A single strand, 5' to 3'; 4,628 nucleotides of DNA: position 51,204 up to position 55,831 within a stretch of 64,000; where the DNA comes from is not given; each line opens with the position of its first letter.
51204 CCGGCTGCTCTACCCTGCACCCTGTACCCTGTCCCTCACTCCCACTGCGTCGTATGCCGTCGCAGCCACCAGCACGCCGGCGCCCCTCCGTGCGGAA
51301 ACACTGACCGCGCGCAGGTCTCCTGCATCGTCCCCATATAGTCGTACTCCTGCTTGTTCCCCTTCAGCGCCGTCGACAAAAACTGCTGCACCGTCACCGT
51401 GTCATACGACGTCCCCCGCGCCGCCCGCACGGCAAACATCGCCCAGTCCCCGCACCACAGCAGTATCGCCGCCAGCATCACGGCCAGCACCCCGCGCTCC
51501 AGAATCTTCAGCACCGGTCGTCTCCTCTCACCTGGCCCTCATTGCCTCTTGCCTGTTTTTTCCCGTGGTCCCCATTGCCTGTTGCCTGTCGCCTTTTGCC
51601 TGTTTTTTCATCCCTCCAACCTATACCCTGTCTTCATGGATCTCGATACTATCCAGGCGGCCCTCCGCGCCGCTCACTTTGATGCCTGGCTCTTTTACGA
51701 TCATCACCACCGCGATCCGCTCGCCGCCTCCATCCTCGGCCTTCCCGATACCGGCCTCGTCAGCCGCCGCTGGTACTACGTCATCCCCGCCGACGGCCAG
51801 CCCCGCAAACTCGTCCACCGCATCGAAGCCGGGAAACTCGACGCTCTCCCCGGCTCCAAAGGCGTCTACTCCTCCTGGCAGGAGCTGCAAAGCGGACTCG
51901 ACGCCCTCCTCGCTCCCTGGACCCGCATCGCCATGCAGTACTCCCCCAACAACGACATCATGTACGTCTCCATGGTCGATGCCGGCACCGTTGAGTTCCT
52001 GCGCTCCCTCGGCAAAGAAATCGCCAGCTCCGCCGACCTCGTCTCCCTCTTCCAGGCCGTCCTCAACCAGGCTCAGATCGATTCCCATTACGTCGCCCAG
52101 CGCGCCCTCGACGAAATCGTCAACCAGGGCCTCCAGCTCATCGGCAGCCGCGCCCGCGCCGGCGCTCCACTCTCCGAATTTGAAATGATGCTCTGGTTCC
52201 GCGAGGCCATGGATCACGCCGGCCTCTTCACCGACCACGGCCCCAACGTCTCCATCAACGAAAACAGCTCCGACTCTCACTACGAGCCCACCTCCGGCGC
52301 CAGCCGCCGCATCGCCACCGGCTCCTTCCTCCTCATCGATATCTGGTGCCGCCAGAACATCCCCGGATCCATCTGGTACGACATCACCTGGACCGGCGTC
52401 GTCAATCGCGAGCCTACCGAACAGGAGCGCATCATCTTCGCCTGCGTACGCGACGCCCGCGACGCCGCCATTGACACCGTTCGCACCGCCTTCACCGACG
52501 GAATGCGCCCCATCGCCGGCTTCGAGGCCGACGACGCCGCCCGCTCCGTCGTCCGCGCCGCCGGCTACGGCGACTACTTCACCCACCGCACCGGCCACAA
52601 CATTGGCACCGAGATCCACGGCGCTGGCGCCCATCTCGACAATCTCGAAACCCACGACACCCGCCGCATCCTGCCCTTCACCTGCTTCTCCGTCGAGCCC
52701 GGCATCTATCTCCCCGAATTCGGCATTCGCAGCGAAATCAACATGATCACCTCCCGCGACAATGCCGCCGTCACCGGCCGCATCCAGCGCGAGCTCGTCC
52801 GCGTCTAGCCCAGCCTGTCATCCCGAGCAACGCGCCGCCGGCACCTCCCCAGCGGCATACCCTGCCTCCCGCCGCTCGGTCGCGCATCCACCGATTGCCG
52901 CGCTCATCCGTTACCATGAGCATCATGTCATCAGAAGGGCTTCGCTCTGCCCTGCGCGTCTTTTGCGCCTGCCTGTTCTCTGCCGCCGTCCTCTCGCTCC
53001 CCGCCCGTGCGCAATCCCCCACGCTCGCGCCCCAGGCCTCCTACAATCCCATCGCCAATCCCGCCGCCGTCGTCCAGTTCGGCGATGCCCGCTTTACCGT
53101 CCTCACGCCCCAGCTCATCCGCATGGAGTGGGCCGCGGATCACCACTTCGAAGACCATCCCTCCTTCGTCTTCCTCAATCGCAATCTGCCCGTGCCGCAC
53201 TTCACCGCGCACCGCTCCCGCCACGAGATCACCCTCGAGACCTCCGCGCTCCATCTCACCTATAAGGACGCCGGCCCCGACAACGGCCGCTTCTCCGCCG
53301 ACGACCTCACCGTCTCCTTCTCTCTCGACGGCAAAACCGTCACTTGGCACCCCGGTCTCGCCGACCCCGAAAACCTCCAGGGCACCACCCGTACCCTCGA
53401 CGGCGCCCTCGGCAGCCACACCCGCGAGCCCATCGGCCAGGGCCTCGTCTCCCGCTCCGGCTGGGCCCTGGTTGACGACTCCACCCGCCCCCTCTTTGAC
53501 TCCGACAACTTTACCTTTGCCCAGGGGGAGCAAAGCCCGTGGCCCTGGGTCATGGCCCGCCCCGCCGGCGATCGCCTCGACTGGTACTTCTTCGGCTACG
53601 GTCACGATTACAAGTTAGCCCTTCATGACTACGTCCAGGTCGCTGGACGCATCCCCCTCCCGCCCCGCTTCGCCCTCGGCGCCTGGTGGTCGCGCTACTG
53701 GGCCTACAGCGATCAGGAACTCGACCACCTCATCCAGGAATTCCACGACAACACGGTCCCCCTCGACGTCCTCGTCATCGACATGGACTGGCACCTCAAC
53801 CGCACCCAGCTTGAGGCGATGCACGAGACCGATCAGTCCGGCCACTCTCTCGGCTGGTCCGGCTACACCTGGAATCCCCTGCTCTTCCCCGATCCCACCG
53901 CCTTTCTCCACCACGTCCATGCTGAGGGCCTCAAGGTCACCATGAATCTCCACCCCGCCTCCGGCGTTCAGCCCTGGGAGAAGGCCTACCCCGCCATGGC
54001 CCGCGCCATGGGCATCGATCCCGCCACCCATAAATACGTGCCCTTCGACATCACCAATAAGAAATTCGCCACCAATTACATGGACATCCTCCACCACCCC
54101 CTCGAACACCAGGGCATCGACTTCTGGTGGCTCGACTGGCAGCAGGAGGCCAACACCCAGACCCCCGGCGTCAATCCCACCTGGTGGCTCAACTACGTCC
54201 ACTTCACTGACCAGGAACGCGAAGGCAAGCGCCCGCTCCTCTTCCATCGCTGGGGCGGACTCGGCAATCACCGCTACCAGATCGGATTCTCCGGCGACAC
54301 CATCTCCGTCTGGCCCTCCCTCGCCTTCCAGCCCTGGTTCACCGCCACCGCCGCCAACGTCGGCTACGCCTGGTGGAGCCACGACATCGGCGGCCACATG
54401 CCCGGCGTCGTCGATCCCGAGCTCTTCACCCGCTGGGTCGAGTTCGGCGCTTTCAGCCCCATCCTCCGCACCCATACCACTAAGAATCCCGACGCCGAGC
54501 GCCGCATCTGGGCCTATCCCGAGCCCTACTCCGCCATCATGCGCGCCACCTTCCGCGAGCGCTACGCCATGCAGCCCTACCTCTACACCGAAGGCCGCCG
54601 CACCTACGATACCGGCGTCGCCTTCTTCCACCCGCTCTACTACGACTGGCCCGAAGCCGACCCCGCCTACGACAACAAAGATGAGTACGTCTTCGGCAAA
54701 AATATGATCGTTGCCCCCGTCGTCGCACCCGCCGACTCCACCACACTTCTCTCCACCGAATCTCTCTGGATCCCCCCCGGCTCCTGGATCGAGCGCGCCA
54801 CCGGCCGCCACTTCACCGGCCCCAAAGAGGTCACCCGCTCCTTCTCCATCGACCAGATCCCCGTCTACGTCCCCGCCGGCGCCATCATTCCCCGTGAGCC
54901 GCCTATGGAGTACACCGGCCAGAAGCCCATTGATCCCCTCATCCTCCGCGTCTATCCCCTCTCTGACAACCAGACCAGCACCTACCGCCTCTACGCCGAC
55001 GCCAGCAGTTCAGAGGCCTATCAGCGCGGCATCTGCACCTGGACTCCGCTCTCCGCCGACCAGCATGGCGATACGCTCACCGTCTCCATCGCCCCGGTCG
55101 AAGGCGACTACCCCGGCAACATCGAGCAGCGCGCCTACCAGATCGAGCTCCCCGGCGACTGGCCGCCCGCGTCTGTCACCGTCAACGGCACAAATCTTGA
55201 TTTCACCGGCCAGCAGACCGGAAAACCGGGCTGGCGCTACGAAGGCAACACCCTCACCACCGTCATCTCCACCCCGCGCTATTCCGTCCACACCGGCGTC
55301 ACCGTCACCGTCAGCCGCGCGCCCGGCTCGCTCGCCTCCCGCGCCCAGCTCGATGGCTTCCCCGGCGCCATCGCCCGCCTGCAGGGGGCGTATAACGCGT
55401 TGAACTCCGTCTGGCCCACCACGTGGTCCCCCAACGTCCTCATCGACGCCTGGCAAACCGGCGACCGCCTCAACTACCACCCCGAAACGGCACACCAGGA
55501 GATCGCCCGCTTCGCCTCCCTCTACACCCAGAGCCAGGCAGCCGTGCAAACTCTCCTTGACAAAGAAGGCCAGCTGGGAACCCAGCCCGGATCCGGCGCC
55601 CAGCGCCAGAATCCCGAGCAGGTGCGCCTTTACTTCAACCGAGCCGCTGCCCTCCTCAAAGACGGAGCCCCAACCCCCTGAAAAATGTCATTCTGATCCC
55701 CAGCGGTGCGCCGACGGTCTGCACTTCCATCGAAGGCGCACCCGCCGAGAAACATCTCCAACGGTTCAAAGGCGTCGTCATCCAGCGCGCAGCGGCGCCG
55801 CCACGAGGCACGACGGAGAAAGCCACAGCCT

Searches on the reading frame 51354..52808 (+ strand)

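Call 63: search_protein_families(library=pfam, proteins=[window:51354-52808:+], max_evalue=0.00001)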
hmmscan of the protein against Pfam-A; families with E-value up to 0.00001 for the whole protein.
window:51354-52808:+ (484 aa): 1 family
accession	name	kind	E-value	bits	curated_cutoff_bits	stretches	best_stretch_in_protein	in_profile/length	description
PF00557.29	Peptidase_M24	-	1.8e-30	106.7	23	1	254-464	8-204/208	Metallopeptidase family M24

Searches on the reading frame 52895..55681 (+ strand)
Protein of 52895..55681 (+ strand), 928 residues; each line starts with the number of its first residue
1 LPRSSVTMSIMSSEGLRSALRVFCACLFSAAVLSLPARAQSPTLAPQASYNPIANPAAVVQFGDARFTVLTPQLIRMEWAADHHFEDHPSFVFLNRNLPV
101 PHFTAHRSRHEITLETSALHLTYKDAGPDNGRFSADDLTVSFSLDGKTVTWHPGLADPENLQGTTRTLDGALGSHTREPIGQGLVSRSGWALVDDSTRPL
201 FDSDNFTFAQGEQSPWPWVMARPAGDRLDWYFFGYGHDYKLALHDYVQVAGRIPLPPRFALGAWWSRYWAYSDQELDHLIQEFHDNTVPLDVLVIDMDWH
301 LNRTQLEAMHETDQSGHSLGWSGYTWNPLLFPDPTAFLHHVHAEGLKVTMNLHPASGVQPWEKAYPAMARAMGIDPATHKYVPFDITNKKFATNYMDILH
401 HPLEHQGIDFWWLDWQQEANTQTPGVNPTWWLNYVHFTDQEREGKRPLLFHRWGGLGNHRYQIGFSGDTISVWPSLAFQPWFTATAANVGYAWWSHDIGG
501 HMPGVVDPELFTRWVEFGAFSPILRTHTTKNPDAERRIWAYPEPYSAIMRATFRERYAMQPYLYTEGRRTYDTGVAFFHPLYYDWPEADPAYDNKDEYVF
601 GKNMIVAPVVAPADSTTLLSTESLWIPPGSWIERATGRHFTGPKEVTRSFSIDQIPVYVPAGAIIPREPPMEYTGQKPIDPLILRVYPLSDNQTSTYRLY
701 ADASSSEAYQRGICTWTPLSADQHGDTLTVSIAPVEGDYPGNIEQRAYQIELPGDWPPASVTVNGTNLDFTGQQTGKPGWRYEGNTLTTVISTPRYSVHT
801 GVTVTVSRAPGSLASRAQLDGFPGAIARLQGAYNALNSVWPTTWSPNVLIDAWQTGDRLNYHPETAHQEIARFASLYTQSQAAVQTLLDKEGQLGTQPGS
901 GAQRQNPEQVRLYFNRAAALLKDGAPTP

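Call 63: search_protein_families(library=pfam, proteins=[window:52895-55681:+], max_evalue=0.00001)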
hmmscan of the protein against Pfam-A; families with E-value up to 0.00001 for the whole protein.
window:52895-55681:+ (928 aa): 3 families
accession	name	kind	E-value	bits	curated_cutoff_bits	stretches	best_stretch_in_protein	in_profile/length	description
PF01055.32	Glyco_hydro_31_2nd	-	3.2e-59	201.3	23.5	1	254-565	2-327/328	Glycosyl hydrolases family 31 TIM-barrel domain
PF17137.9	DUF5110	-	3e-16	59.7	27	1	681-754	1-70/71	Domain of unknown function (DUF5110)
PF21365.3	Glyco_hydro_31_3rd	-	1.1e-14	55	24.4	1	575-665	2-87/87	Glycosyl hydrolase family 31 C-terminal domain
